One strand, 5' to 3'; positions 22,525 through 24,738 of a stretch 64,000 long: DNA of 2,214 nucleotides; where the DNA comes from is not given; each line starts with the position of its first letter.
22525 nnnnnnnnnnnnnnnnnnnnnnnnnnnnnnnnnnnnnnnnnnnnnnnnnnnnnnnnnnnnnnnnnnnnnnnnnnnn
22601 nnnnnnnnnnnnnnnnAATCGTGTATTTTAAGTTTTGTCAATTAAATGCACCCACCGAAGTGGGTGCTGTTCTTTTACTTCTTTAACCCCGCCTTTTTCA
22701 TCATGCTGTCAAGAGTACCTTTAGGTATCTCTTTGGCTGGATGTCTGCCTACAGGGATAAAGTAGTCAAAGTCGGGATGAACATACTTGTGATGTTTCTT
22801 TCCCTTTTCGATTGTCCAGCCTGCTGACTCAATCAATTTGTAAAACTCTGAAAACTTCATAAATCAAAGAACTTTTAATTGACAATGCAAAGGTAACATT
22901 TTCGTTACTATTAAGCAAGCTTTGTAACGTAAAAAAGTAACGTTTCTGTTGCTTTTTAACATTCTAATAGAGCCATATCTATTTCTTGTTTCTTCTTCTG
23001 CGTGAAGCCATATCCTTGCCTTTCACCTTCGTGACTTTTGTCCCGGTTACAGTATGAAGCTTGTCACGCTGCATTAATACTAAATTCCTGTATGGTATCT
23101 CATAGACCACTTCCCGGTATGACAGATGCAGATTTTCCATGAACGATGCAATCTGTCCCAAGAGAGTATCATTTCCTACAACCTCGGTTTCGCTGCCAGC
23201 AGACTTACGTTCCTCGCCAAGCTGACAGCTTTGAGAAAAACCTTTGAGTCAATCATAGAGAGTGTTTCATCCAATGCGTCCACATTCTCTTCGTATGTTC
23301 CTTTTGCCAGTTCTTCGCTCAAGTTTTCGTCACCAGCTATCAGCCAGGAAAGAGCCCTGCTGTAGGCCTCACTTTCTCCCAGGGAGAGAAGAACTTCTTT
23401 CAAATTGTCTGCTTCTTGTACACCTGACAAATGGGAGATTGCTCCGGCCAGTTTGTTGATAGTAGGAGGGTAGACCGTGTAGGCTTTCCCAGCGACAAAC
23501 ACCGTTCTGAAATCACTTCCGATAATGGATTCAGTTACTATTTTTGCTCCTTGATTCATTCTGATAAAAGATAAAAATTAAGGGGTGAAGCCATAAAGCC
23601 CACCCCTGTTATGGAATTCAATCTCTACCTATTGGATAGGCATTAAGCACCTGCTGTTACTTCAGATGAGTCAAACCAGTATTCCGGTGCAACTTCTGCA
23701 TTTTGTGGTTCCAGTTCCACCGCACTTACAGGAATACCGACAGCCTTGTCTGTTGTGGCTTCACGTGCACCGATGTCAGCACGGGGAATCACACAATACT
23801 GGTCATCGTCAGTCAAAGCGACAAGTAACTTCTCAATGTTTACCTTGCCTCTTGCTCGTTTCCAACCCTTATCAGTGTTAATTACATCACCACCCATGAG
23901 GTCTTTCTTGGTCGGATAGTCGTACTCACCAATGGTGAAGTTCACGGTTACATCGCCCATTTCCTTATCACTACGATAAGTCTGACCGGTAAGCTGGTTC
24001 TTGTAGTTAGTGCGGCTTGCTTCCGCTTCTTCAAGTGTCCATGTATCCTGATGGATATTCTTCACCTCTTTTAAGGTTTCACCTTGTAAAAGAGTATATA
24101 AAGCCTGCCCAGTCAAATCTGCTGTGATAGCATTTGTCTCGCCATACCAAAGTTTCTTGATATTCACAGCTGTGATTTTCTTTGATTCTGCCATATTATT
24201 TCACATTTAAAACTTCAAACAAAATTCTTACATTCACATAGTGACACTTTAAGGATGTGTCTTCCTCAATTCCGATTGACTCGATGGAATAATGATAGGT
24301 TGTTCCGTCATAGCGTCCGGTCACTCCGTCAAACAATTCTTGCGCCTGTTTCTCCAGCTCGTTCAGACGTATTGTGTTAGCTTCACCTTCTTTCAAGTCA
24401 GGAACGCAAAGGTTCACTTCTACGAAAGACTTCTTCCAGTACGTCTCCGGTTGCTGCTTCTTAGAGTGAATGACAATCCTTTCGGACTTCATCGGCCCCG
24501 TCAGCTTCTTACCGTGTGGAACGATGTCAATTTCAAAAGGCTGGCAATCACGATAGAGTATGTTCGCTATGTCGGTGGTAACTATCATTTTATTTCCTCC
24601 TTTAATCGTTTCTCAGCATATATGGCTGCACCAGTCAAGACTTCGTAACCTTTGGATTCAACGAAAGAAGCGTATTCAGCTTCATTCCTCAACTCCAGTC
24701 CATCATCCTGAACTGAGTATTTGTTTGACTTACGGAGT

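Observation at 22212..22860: HicA/HicB toxin-antitoxin pair 1 inserted between the tail chaperone genes and the tape measure gene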

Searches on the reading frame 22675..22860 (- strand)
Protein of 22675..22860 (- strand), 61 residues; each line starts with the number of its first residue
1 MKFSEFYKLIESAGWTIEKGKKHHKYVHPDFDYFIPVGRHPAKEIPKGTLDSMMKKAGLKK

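Call 3: search_protein_families(library=pfam, proteins=[window:22675-22860:-], max_evalue=0.1)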
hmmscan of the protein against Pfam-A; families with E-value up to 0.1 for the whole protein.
window:22675-22860:- (61 aa): 1 family
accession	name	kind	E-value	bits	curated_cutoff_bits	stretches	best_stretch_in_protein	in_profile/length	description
PF07927.17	HicA_toxin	-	1.3e-14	54.5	27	1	4-59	2-58/58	HicA toxin of bacterial toxin-antitoxin,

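Call 4: search_protein_families(library=phrogs, proteins=[window:22675-22860:-], max_evalue=0.01)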
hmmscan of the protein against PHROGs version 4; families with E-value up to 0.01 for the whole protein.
window:22675-22860:- (61 aa): 3 families
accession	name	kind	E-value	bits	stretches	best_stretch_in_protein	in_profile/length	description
phrog_353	-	moron, auxiliary metabolic gene and host takeover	3.1e-17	63.4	1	1-61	5-67/73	toxin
phrog_38117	-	unknown function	1.3e-05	26.2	1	1-59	81-139/139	-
phrog_2053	-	unknown function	0.0017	19.2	1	8-30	14-36/72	-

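Call 5: search_protein_families(library=ncbifam, proteins=[window:22675-22860:-], max_evalue=1)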
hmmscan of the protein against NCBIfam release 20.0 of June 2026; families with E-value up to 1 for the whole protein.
window:22675-22860:- (61 aa): 0 families

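Call 22: search_solved_structures(query=window:22675-22860:-, max_evalue=1, show_alignments=2)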
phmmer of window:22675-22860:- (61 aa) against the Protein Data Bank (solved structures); distinct sequences matched with E-value up to 1: 6.
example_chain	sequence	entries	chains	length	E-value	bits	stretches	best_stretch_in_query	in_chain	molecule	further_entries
4c26_A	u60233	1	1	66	2.8e-05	27.6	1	2-59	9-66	HICA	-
6g26_E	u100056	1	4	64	3.9e-05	27.1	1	4-59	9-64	HicA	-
4p78_C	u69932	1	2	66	0.0031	21.2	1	2-60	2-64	HicA3 Toxin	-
1whz_A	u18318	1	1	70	0.026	18.3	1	19-60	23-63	Hypothetical protein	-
6hpb_A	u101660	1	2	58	0.043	17.6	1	1-59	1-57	mRNA interferase toxin HicA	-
9svk_A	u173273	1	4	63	0.66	13.8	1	17-60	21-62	Toxin-antitoxin system, toxin component, HicA family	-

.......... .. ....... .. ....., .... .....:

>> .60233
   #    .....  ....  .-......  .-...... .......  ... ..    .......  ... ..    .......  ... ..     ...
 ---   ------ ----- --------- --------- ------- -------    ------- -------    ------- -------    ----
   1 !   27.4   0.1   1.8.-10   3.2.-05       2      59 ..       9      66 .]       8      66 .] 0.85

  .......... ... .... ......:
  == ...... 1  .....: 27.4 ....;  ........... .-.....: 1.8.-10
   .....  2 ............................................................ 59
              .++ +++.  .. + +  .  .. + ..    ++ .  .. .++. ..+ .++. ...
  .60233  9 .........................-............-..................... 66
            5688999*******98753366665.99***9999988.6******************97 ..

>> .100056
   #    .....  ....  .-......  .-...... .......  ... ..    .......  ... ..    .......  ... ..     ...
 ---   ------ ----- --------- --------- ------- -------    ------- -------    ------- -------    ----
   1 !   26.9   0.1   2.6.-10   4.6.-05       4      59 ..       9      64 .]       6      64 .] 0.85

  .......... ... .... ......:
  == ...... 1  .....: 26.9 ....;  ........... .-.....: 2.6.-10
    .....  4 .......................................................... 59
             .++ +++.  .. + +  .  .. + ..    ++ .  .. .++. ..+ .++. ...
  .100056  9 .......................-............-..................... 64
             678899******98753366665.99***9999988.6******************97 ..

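Call 52: search_protein_families(library=padloc, proteins=[window:22675-22860:-], max_evalue=0.001)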
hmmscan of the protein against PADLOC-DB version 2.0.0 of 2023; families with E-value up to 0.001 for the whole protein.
window:22675-22860:- (61 aa): 1 family
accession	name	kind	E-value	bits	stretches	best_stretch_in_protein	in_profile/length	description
PDLC02910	HicA-like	-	3.2e-05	21.8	1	8-41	15-45/61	-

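Call 65: search_dna_similar(query=window:22675-22860:-, collection=plasmids, mode=protein, max_evalue=0.001, max_rows=15)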
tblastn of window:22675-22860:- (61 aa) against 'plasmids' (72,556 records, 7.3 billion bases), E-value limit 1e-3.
Records with a match: 29; places in all: 30; records where one place covers at least 80% of the query: 29.
Best place of each record, by identity: <60% 29.
By first word of the organism name: Levilactobacillus 6; Zymomonas 6; Acinetobacter 4; Azotobacter 3; Proteus 2; Lactiplantibacillus 2; Salmonella 1; Aeromonas 1; Dongshaea 1; Pantoea 1; and 2 more.
By predicted mobility (MOB-suite, as given by PLSDB): non-mobilizable 13; conjugative 10; mobilizable 6.
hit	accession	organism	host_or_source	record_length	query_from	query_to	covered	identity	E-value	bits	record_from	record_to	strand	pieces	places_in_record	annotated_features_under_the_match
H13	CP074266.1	Salmonella enterica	environmental,surface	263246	1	60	98%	50.8%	6e-9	56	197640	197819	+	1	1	type II toxin-antitoxin system HicA family toxin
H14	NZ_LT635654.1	Aeromonas caviae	-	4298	5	60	92%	49.1%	2e-8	55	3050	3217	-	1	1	type II toxin-antitoxin system HicA family toxin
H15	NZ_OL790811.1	Proteus mirabilis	-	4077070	1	60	98%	44.3%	5e-9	57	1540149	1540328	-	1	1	none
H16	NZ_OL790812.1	Proteus mirabilis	-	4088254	1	60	98%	44.3%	5e-9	57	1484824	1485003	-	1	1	none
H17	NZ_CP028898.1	Dongshaea marina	bacteria cell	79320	5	60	92%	47.4%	6e-5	45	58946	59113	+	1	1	type II toxin-antitoxin system HicA family toxin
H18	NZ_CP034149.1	Pantoea agglomerans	whole organism,Poland, Warsaw area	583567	1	60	98%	42.6%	7e-7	50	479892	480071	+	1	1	type II toxin-antitoxin system HicA family toxin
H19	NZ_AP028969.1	Yersinia pseudotuberculosis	-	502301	1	59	97%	43.3%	1e-5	47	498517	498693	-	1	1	type II toxin-antitoxin system HicA family toxin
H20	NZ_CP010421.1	Azotobacter chroococcum NCIMB 8003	cell culture,soil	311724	1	60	98%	37.7%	3e-4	43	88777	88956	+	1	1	type II toxin-antitoxin system HicA family toxin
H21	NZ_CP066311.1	Azotobacter chroococcum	single,soil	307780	1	60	98%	37.7%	7e-4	42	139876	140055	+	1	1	type II toxin-antitoxin system HicA family toxin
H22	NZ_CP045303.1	Azotobacter salinestris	cell culture,soil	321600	1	60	98%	37.1%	2e-4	44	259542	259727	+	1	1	type II toxin-antitoxin system HicA family toxin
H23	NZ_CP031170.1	Levilactobacillus brevis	Beer Keg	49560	1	60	98%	36.7%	2e-4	43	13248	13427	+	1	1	type II toxin-antitoxin system HicA family toxin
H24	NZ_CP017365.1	Lactiplantibacillus plantarum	cell culture,palm wine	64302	1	60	98%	36.7%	3e-4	43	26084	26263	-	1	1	type II toxin-antitoxin system HicA family toxin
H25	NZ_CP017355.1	Lactiplantibacillus plantarum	cell culture,raw sausage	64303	1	60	98%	36.7%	3e-4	43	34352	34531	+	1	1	type II toxin-antitoxin system HicA family toxin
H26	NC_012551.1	Levilactobacillus brevis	Korean-type pickle Kimchi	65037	1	60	98%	36.7%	3e-4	43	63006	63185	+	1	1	type II toxin-antitoxin system HicA family toxin | type II toxin-antitoxin system HicB family antitoxin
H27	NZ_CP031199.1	Levilactobacillus brevis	-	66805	1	60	98%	36.7%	3e-4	43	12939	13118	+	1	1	type II toxin-antitoxin system HicA family toxin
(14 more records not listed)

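Call 67: search_solved_structures(query=window:22675-22860:-, max_evalue=1, show_alignments=5)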
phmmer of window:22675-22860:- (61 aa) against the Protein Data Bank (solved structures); distinct sequences matched with E-value up to 1: 6.
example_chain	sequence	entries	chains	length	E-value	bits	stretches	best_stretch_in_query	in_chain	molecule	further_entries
4c26_A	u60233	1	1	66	2.8e-05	27.6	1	2-59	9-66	HICA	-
6g26_E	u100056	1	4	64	3.9e-05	27.1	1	4-59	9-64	HicA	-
4p78_C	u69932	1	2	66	0.0031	21.2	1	2-60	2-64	HicA3 Toxin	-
1whz_A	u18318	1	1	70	0.026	18.3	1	19-60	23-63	Hypothetical protein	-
6hpb_A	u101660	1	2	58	0.043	17.6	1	1-59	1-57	mRNA interferase toxin HicA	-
9svk_A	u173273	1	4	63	0.66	13.8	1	17-60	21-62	Toxin-antitoxin system, toxin component, HicA family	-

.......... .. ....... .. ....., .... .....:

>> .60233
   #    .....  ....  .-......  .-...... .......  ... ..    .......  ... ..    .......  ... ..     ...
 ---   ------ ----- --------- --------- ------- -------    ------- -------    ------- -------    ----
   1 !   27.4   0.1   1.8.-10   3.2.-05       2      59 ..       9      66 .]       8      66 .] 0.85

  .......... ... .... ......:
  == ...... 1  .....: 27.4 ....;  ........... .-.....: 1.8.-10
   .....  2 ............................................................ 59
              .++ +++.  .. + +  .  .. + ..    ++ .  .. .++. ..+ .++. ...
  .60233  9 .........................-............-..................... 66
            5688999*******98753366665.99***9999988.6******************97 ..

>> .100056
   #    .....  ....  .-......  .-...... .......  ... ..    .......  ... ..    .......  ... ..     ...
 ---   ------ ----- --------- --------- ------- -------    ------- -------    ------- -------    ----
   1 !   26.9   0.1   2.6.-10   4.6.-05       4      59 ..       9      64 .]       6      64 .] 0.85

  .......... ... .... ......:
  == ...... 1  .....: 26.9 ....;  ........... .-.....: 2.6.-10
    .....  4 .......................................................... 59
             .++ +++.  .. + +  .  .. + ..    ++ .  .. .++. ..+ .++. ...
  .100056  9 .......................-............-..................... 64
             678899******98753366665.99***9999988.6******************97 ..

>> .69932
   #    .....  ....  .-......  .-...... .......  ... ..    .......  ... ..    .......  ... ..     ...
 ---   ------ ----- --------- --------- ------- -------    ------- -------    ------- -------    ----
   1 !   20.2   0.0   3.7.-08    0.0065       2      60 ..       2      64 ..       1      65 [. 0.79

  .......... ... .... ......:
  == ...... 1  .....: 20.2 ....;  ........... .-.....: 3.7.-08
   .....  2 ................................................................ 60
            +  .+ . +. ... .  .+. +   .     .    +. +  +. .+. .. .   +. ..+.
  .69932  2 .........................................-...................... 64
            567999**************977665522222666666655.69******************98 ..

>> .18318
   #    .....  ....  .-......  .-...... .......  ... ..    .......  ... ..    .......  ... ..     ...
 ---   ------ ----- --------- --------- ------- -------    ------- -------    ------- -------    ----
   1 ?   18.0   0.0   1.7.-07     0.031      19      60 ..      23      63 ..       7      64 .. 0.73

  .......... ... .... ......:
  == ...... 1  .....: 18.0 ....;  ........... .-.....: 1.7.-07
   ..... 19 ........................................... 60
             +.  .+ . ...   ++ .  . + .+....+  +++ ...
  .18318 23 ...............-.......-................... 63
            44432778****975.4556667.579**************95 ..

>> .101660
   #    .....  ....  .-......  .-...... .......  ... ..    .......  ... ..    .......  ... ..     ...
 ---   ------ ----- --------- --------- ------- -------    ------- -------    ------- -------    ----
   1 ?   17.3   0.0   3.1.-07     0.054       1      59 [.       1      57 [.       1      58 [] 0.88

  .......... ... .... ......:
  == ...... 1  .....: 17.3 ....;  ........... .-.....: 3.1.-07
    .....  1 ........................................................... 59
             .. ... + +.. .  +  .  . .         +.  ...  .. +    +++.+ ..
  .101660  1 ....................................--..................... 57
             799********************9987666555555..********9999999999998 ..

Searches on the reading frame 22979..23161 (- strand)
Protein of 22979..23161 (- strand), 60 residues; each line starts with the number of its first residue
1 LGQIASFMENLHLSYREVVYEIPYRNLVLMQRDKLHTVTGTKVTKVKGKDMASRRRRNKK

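Call 3: search_protein_families(library=pfam, proteins=[window:22979-23161:-], max_evalue=0.1)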
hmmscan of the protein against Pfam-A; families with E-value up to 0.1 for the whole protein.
window:22979-23161:- (60 aa): 0 families

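Call 4: search_protein_families(library=phrogs, proteins=[window:22979-23161:-], max_evalue=0.01)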
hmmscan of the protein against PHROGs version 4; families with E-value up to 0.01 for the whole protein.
window:22979-23161:- (60 aa): 1 family
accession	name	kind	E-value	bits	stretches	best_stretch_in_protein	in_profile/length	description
phrog_14740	-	unknown function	2.7e-27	96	1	1-56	1-56/58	-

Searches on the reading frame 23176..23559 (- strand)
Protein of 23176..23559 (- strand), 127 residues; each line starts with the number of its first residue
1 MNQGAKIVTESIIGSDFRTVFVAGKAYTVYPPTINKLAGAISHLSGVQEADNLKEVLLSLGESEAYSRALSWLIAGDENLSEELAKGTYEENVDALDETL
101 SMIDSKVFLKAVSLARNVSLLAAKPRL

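Call 3: search_protein_families(library=pfam, proteins=[window:23176-23559:-], max_evalue=0.1)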
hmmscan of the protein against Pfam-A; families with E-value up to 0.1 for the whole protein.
window:23176-23559:- (127 aa): 0 families

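Call 4: search_protein_families(library=phrogs, proteins=[window:23176-23559:-], max_evalue=0.01)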
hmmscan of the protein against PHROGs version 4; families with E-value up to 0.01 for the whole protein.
window:23176-23559:- (127 aa): 1 family
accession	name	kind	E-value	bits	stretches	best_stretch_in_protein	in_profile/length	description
phrog_13669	-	unknown function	1e-56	191.7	1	1-126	1-126/127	-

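Call 13: find_related_loci(query=window:23176-23559:-, collection=viral_contigs, flank=5000)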
Query window:23176-23559:- (127 aa) in viral_contigs; peptide patterns used: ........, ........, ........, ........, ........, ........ (x = any residue, [..] = any of these).
208 stretches matched a pattern; 197 encode a relative of the query (tblastn E <= 1e-3); the best 80 are kept; 80 distinct loci.
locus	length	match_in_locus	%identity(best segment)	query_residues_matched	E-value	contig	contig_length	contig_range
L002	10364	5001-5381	100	1-127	3e-81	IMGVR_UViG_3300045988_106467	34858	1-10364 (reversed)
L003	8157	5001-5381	100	1-127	3e-81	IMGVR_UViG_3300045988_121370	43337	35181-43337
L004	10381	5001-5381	100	1-127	3e-81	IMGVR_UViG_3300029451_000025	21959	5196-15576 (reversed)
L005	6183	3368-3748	100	1-127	3e-81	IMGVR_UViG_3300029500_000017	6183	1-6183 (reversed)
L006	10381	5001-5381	100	1-127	3e-81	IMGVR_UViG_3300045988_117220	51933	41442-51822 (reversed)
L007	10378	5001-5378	100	1-126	1e-80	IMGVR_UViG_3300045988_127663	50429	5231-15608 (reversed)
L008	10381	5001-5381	98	1-127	6e-80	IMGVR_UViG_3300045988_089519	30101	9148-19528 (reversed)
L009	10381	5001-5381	98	1-127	6e-80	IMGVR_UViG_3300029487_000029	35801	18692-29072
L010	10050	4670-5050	98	1-127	6e-80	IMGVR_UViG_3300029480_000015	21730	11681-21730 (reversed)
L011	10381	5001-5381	98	1-127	6e-80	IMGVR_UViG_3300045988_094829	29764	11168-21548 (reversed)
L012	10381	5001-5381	98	1-127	6e-80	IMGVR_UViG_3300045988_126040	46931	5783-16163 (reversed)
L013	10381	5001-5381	98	1-127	6e-80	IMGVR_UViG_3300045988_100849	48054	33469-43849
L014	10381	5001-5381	98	1-127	6e-80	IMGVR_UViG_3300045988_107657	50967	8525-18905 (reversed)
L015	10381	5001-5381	98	1-127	6e-80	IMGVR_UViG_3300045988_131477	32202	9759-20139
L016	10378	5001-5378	98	1-126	3e-79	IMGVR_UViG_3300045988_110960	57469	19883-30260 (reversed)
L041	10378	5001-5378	97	1-126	3e-78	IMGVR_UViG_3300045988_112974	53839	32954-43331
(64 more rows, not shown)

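Call 14: search_dna_similar(query=window:23176-23559:-, collection=phages, mode=protein, max_rows=30)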
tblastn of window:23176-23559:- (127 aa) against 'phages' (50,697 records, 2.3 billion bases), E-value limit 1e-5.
Records with a match: 3; places in all: 3; records where one place covers at least 80% of the query: 3.
Best place of each record, by identity: <60% 3.
By first word of the organism name: Bacteriophage 2; Bacteroides 1.
By host as written in the record: - 2; Bacteroides salyersiae BG8 1.
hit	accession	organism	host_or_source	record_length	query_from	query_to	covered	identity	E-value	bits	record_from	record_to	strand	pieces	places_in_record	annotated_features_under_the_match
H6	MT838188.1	Bacteriophage sp.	human fecal samples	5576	2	126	98%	53.6%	4e-32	124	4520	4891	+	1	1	record has no annotation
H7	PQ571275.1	Bacteroides phage BS-TP2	Bacteroides salyersiae BG8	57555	1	126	99%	42.2%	3e-22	96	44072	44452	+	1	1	hypothetical protein (x2)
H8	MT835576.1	Bacteriophage sp.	human fecal samples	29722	1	126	99%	41.3%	7e-22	95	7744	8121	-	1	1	record has no annotation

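Call 51: search_protein_families(library=pfam, proteins=[L014:5880-6287:-, L014:6293-6652:-, L014:6801-7127:+, L014:7951-8787:+, L014:8790-9692:+, L041:5584-6084:+, L041:6222-7157:+, L041:7193-7681:-, L041:8110-8463:-, L041:8483-8728:-], max_evalue=0.001)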
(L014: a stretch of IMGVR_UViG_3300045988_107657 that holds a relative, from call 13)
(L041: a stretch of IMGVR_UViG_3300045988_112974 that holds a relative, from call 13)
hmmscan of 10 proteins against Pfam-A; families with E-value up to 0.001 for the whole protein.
L014:5880-6287:- (135 aa): 0 families

L014:6293-6652:- (119 aa): 1 family
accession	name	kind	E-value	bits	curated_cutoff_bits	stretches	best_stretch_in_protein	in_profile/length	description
PF13443.12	HTH_26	-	1.5e-05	25.6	22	1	21-75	1-58/63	Cro/C1-type HTH DNA-binding domain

L014:6801-7127:+ (108 aa): 1 family
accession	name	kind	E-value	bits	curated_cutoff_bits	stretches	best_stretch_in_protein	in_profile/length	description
PF10902.13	WYL_2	-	2.5e-20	73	26.7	1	38-105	2-74/74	WYL_2, Sm-like SH3 beta-barrel fold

L014:7951-8787:+ (278 aa): 2 families
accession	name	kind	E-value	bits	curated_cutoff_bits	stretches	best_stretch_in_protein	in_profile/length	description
PF03374.19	ANT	-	1.1e-33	116.3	25.3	1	164-273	1-106/108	Phage antirepressor protein KilAC domain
PF04383.19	KilA-N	-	5.8e-22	78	23.8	1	25-121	4-105/107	KilA-N domain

L014:8790-9692:+ (300 aa): 0 families

L041:5584-6084:+ (166 aa): 1 family
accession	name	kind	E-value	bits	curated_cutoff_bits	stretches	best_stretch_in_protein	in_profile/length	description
PF11874.13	DUF3394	-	0.00094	19.3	28.2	0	110-158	3-52/181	Domain of unknown function (DUF3394)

L041:6222-7157:+ (311 aa): 1 family
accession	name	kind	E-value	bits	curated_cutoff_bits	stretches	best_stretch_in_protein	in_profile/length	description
PF19952.5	DUF6414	-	5.4e-22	79.3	25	1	5-308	2-283/283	Domain of unknown function (DUF6414)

L041:7193-7681:- (162 aa): 0 families

L041:8110-8463:- (117 aa): 0 families

L041:8483-8728:- (81 aa): 6 families
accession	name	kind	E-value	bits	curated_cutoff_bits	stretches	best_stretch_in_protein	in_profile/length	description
PF13443.12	HTH_26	-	6.3e-09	36.4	22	1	2-59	1-59/63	Cro/C1-type HTH DNA-binding domain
PF01381.28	HTH_3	-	1.1e-08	35.4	23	1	3-57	1-55/55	Helix-turn-helix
PF12844.13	HTH_19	-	5.1e-06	26.7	30.2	1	2-61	3-62/64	Helix-turn-helix domain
PF13560.12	HTH_31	-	0.00026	21.7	27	1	4-57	7-61/64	Helix-turn-helix domain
PF13248.11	Zn_ribbon_3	-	0.00057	19.7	27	1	61-75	11-26/26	zinc-ribbon domain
PF13693.12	HTH_35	-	0.00073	19.9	25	1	3-58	7-59/75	Winged helix-turn-helix DNA-binding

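Call 52: search_protein_families(library=padloc, proteins=[L041:5584-6084:+, L041:6222-7157:+, L041:7193-7681:-, L014:5880-6287:-, L014:8790-9692:+], max_evalue=0.001)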
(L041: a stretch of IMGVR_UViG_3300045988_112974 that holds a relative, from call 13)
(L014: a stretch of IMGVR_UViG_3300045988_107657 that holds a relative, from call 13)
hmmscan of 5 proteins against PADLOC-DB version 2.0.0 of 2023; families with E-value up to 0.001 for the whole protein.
L041:5584-6084:+ (166 aa): 0 families

L041:6222-7157:+ (311 aa): 0 families

L041:7193-7681:- (162 aa): 0 families

L014:5880-6287:- (135 aa): 0 families

L014:8790-9692:+ (300 aa): 0 families

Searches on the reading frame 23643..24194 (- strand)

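Call 3: search_protein_families(library=pfam, proteins=[window:23643-24194:-], max_evalue=0.1)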
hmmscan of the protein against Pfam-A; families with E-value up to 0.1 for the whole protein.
window:23643-24194:- (183 aa): 1 family
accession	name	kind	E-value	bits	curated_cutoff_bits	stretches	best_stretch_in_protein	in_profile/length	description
PF17128.10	DUF5107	-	0.057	12.8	24.4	1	51-174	186-308/310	Domain of unknown function (DUF5107)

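Call 4: search_protein_families(library=phrogs, proteins=[window:23643-24194:-], max_evalue=0.01)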
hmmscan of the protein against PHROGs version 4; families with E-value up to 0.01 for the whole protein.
window:23643-24194:- (183 aa): 2 families
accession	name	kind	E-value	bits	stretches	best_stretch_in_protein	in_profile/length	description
phrog_14600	-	unknown function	5.8e-81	271.6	1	5-181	2-177/178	-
phrog_6767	-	unknown function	4.1e-13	50.4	1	36-147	24-136/169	-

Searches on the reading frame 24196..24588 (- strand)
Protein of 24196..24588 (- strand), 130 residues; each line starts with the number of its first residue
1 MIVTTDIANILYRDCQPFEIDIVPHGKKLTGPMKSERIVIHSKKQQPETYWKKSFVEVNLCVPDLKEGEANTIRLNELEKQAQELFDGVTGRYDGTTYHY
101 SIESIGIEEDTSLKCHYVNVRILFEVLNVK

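Call 3: search_protein_families(library=pfam, proteins=[window:24196-24588:-], max_evalue=0.1)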
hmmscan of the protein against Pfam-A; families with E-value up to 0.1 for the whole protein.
window:24196-24588:- (130 aa): 0 families

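Call 4: search_protein_families(library=phrogs, proteins=[window:24196-24588:-], max_evalue=0.01)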
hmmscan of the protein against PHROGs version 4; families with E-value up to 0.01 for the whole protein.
window:24196-24588:- (130 aa): 1 family
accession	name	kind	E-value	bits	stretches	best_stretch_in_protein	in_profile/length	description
phrog_5597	-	unknown function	3.2e-40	138.1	1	1-130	1-138/138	-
